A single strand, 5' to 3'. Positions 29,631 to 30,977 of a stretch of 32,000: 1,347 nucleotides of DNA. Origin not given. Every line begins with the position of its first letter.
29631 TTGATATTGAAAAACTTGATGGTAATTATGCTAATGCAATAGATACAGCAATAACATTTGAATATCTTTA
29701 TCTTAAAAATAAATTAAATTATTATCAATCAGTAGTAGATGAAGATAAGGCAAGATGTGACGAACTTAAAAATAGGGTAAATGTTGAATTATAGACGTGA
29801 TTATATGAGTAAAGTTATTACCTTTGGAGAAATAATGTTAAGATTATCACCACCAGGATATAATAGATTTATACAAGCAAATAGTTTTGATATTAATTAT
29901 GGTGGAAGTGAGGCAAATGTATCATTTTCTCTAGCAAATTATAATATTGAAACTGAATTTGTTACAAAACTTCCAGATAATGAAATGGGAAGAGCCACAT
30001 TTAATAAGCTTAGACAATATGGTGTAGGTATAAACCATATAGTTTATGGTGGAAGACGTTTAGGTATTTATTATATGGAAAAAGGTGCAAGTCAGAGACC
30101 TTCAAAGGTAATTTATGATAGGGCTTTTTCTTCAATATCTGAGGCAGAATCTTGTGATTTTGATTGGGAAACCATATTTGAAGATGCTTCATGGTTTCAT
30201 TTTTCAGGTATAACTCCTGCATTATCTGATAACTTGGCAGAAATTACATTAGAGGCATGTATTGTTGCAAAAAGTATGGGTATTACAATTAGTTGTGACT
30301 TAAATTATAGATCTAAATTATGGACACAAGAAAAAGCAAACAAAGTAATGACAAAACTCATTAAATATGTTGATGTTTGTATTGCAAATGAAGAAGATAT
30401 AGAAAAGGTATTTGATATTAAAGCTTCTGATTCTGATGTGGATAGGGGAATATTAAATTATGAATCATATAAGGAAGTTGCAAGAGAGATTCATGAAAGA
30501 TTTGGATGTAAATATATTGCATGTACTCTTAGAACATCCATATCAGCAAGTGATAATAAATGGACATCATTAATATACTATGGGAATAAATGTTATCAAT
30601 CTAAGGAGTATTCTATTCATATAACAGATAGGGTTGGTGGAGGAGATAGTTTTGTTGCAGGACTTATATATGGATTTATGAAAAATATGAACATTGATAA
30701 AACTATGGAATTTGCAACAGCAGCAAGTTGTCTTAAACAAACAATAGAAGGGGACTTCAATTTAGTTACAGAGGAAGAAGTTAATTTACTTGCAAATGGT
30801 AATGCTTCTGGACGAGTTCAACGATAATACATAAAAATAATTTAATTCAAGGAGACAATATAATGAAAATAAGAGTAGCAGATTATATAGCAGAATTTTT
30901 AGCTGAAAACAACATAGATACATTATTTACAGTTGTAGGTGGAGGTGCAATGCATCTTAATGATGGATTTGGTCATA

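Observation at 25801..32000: CDP-3,6-dideoxyhexose cassette extended by aldolase-like, KdgK-like and YerE-like ThDP enzymes in a methanogen: candidate undescribed deoxysugar pathway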

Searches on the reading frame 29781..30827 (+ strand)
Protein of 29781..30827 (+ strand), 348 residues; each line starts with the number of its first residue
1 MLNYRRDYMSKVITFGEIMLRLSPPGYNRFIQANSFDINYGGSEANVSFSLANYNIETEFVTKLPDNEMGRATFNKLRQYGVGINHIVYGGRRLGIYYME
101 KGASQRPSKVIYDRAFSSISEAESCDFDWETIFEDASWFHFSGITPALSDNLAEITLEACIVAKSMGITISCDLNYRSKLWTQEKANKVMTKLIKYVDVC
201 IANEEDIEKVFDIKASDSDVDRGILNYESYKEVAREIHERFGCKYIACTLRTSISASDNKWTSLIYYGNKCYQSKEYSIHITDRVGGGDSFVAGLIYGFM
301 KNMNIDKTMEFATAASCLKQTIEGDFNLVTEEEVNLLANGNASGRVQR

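Call 7: search_protein_families(library=pfam, proteins=[window:29781-30827:+], max_evalue=0.01)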
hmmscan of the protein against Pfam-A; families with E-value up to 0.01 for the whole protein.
window:29781-30827:+ (348 aa): 2 families
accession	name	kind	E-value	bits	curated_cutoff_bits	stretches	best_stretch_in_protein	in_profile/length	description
PF00294.29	PfkB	-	3.3e-31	109.2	25.8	1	9-319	1-289/302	pfkB family carbohydrate kinase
PF08543.17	Phos_pyr_kin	-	0.00027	20.9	27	1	178-327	101-237/246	Phosphomethylpyrimidine kinase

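Call 8: search_protein_families(library=ncbifam, proteins=[window:29781-30827:+], max_evalue=0.01)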
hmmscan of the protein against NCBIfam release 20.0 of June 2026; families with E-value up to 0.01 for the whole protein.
window:29781-30827:+ (348 aa): 18 families
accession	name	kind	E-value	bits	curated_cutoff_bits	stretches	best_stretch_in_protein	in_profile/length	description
NF041633.1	trifunc_aldol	exception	2.3e-169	564.5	700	1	9-348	241-580/580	KHG/KDPG aldolase/sugar kinase fusion protein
NF041332.1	KDG_KDGal_kin_Halo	equivalog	2.1e-75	254.1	440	1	9-348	1-320/320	bifunctional 2-dehydro-3-deoxygluconokinase/2-dehydro-3-deoxygalactonokinase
NF040938.1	KDG_KDGal_kin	equivalog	1.2e-36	126.4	400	1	12-332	1-296/305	bifunctional 2-dehydro-3-deoxygluconokinase/2-dehydro-3-deoxygalactonokinase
TIGR04382.1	myo_inos_iolC_N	equivalog_domain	1.4e-29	103.3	300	1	12-318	4-288/309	5-dehydro-2-deoxygluconokinase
NF053626.1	RibKinHalex1628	equivalog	5.8e-14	52.3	330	2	40-225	37-205/293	ATP-dependent ribose-1-phosphate kinase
NF006957.1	PRK09434.1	equivalog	1.8e-13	50.7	450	1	10-313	2-274/302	fructokinase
NF049991.1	TagKinase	equivalog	1.4e-12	47.1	420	1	10-327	8-303/321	tagatose kinase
NF007321.0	PRK09813.1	equivalog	1.3e-11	44.5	247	1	262-317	197-252/261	fructoselysine 6-kinase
TIGR02152.1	D_ribokin_bact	equivalog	1.3e-11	44.4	299.65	2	188-324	167-285/298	ribokinase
NF041134.1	R1P_kin_Thcocales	equivalog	9e-11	41.7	500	2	269-312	212-255/291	ADP-dependent ribose-1-phosphate kinase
NF052444.1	DhDoxglucKinKdgK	equivalog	4.5e-10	39.4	400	1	14-222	5-214/303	2-dehydro-3-deoxygluconokinase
NF008353.0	PRK11142.1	equivalog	5e-10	39.4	341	1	30-326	28-290/307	ribokinase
NF047869.1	myo_kin_aldol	exception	9.7e-10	37.4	600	1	30-191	28-187/586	bifunctional 5-dehydro-2-deoxygluconokinase/5-dehydro-2-deoxyphosphogluconate aldolase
TIGR03168.1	1-PFK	subfamily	6.8e-09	35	216.4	1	267-335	229-296/305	hexose kinase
TIGR03828.1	pfkB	equivalog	2.1e-08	33.5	292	1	268-334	230-295/305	1-phosphofructokinase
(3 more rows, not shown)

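Call 9: find_encoding_contigs(protein=window:29781-30827:+, flank=10000, max_places=6)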
Protein window:29781-30827:+ (348 aa): 24 contigs read that carry it; 6 places shown.
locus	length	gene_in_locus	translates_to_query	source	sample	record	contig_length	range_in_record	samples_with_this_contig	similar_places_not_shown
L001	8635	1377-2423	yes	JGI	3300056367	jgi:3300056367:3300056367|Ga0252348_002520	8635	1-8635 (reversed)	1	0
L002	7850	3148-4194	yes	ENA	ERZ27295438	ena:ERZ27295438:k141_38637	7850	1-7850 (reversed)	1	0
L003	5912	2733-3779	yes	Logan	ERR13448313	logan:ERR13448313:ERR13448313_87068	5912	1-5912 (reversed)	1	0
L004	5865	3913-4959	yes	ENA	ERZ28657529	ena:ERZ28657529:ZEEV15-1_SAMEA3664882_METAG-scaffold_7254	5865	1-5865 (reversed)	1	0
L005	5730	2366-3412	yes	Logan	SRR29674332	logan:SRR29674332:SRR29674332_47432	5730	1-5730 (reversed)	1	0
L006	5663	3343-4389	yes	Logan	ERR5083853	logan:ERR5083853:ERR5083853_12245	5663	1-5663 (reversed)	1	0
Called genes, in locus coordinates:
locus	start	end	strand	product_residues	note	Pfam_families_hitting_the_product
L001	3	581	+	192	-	?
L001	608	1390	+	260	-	PF03328:HpcH_HpaI (weak)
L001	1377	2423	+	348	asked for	PF00294:PfkB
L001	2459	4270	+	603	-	PF02776:TPP_enzyme_N, PF00205:TPP_enzyme_M, PF02775:TPP_enzyme_C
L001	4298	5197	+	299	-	PF01073:3Beta_HSD (weak), PF01370:Epimerase, PF16363:GDP_Man_Dehyd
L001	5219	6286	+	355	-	PF00535:Glycos_transf_2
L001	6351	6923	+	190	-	PF00908:dTDP_sugar_isom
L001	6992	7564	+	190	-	PF02525:Flavodoxin_2, PF03358:FMN_red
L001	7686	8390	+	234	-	PF00535:Glycos_transf_2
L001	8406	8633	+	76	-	?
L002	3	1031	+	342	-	?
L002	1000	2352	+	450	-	PF01041:DegT_DnrJ_EryC1, PF00155:Aminotran_1_2 (weak)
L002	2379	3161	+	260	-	PF03328:HpcH_HpaI (weak)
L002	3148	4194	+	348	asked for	PF00294:PfkB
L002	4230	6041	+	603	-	PF02776:TPP_enzyme_N, PF00205:TPP_enzyme_M, PF02775:TPP_enzyme_C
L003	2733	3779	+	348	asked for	PF00294:PfkB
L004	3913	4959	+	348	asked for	PF00294:PfkB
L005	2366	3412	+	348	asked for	PF00294:PfkB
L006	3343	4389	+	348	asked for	PF00294:PfkB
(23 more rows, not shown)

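Call 29: search_solved_structures(query=L001:2459-4270:+, max_evalue=1e-20)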
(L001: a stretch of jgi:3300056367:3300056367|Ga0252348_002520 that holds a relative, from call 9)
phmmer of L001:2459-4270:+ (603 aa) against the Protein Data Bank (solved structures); distinct sequences matched with E-value up to 1e-20: 85 (the best 60 are shown).
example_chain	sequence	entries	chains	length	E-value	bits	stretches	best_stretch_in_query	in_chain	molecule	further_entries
8rph_A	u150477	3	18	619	4.8e-113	381.7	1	2-600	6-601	Thiamine pyrophosphate-binding protein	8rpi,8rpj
5ahk_A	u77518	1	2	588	9.4e-74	252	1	3-566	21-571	ACETOLACTATE SYNTHASE II, LARGE SUBUNIT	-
7u25_A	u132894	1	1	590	5.6e-67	229.6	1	5-559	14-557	Acetolactate synthase, chloroplastic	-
7stq_A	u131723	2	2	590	5.6e-67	229.6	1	5-559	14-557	Acetolactate synthase, chloroplastic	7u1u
7tzz_A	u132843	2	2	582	8e-67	229.1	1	5-559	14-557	Acetolactate synthase, chloroplastic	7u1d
6u9h_A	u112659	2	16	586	9.3e-67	228.9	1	5-559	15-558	Acetolactate synthase, chloroplastic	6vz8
1ybh_A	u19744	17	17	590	9.5e-67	228.9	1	5-559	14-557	Acetolactate synthase, chloroplast | Acetolactate synthase | Acetolactate synthase, chloroplastic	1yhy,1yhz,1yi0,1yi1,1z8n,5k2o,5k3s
8et5_A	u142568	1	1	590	1.1e-66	228.7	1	5-558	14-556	Acetolactate synthase, chloroplastic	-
3e9y_A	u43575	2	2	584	1.3e-66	228.5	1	5-559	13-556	Acetolactate synthase, chloroplastic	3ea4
6lpi_A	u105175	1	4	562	1.9e-60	208.1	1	5-566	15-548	Acetolactate synthase isozyme 1 large subunit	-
6dek_A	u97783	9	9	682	1e-59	205.7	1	9-585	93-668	Acetolactate synthase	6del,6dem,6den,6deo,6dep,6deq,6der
1jsc_A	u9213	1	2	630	2.8e-56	194.3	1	10-567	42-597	ACETOHYDROXY-ACID SYNTHASE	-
6u9d_A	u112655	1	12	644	3e-56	194.2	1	10-567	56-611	Acetolactate synthase catalytic subunit, mitochondrial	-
1n0h_A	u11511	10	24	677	3.6e-56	193.9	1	10-567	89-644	Acetolactate synthase | Acetolactate synthase, mitochondrial | Acetolactate synthase catalytic subunit, mitochondrial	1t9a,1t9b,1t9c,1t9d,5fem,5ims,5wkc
7egv_A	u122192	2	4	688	6.7e-50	173.2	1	11-566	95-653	Acetolactate synthase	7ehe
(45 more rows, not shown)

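Call 36: search_solved_structures(query=window:29781-30827:+, max_evalue=1e-10, show_alignments=3)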
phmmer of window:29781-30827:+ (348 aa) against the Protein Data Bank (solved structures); distinct sequences matched with E-value up to 1e-10: 10.
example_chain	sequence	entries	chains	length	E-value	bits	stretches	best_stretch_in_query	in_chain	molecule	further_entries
2afb_A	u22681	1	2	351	7.9e-117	393.3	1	8-348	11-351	2-keto-3-deoxygluconate kinase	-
4gm6_A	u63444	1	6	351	7.8e-57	196.1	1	4-334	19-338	PfkB family carbohydrate kinase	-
3ktn_A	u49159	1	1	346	1.4e-42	149.2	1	11-337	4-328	Carbohydrate kinase, pfkB family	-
1v19_A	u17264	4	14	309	1.6e-26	96.4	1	10-211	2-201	2-KETO-3-DEOXYGLUCONATE KINASE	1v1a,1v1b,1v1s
1wye_A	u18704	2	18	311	4.4e-24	88.4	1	9-334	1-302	2-keto-3-deoxygluconate kinase | hypothetical fructokinase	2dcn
2v78_A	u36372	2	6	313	5.9e-21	78.2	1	11-329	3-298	FRUCTOKINASE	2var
3gbu_A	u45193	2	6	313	3.6e-14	55.9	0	9-207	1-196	Uncharacterized sugar kinase PH1459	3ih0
3ewm_A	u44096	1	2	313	3.6e-14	55.8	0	9-207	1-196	Uncharacterized sugar kinase PH1459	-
4du5_A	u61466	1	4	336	1.1e-13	54.2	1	11-184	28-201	PfkB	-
2qcv_A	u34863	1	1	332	8.9e-11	44.7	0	11-319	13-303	Putative 5-dehydro-2-deoxygluconokinase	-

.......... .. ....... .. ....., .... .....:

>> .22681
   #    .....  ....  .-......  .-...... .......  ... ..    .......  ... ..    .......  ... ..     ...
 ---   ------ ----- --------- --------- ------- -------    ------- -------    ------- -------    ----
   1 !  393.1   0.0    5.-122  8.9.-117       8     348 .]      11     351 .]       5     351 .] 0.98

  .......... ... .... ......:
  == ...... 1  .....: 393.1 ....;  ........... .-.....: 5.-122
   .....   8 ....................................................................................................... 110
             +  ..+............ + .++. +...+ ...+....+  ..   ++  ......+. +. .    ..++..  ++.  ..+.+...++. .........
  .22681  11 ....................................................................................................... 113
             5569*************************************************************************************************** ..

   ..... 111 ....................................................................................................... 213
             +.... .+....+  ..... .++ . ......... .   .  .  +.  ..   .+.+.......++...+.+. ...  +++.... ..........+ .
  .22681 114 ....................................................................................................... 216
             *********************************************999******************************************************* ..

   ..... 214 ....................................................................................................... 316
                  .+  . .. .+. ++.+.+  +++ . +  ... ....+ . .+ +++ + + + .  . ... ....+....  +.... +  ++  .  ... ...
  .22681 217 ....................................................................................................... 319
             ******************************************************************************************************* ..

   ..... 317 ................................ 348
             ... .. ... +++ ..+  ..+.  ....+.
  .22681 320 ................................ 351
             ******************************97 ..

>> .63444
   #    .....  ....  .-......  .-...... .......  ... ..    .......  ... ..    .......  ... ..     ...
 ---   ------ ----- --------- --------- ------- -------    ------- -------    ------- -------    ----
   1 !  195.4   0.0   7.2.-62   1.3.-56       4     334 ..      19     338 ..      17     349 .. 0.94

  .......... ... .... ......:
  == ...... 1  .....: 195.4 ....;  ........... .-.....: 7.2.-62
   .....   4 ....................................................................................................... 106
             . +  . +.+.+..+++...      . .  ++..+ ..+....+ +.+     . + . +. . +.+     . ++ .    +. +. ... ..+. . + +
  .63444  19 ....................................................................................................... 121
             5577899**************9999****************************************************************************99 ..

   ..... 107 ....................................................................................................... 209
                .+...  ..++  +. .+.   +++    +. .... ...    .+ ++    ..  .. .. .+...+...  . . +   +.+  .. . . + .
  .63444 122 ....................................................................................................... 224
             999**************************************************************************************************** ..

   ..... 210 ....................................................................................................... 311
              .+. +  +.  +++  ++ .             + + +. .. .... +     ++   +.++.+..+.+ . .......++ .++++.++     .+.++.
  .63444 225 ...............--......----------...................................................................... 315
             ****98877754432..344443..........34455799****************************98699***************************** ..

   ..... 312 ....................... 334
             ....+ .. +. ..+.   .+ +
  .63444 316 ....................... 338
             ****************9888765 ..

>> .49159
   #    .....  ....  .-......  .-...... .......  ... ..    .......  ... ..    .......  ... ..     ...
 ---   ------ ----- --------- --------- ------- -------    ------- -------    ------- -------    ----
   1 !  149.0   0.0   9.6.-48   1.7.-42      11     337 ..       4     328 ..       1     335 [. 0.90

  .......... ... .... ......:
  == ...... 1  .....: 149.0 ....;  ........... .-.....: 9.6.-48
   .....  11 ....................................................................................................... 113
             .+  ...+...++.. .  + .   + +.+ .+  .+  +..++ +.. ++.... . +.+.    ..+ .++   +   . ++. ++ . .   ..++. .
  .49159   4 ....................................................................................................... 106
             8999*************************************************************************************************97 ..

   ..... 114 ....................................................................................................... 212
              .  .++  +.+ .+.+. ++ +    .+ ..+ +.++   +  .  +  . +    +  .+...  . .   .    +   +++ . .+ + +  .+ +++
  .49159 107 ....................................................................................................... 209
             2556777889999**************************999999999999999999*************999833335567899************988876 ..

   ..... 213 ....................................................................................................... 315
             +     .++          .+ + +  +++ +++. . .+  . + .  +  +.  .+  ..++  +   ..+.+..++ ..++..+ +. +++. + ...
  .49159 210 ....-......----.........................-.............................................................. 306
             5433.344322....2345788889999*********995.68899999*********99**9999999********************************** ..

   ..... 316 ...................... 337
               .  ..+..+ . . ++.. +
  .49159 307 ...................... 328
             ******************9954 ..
